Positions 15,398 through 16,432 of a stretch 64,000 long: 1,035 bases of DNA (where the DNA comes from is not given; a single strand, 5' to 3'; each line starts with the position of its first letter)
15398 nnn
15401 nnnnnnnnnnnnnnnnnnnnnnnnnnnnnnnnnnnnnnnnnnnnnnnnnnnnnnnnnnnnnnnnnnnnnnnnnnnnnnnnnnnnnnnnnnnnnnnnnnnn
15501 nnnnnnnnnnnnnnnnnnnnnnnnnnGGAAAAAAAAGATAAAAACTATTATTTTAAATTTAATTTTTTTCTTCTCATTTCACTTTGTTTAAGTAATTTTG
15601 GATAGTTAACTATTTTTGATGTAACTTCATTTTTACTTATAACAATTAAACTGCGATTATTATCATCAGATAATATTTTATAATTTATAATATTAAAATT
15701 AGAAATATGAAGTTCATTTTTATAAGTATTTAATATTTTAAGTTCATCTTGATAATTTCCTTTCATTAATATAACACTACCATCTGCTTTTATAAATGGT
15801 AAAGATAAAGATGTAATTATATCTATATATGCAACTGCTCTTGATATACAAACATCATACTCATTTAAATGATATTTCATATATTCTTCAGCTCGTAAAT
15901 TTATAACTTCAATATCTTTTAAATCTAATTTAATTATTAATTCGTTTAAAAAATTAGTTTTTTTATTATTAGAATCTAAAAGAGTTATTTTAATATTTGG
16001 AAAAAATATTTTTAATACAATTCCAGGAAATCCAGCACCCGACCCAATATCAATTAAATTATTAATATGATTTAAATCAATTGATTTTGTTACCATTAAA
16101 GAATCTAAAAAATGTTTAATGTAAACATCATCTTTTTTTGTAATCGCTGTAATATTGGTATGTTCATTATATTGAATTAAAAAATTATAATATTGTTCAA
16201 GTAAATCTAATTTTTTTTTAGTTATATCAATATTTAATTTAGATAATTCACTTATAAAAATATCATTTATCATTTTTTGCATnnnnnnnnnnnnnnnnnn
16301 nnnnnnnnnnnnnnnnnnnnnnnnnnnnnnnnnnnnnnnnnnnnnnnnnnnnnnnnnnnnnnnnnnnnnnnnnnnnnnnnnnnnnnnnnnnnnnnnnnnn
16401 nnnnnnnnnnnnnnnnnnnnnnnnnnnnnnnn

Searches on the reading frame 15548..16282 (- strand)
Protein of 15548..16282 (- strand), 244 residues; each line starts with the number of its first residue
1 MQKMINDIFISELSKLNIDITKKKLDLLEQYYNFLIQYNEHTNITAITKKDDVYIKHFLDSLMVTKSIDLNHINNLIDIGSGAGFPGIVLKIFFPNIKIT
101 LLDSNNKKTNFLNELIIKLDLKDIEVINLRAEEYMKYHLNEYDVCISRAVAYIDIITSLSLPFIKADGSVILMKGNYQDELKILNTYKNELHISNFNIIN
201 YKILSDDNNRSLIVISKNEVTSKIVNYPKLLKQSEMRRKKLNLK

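Call 11: search_protein_families(library=pfam, proteins=[window:15548-16282:-])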
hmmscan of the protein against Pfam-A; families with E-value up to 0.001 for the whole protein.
window:15548-16282:- (244 aa): 3 families
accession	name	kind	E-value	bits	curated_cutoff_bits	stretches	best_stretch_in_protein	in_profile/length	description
PF02527.21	GidB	-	2.7e-47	160.9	27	1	26-182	3-157/184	rRNA small subunit methyltransferase G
PF13847.12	Methyltransf_31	-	2.3e-06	27.8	27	1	74-151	5-84/145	Methyltransferase domain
PF05175.20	MTS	-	7.8e-05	22.8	23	1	62-130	21-89/170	Methyltransferase small domain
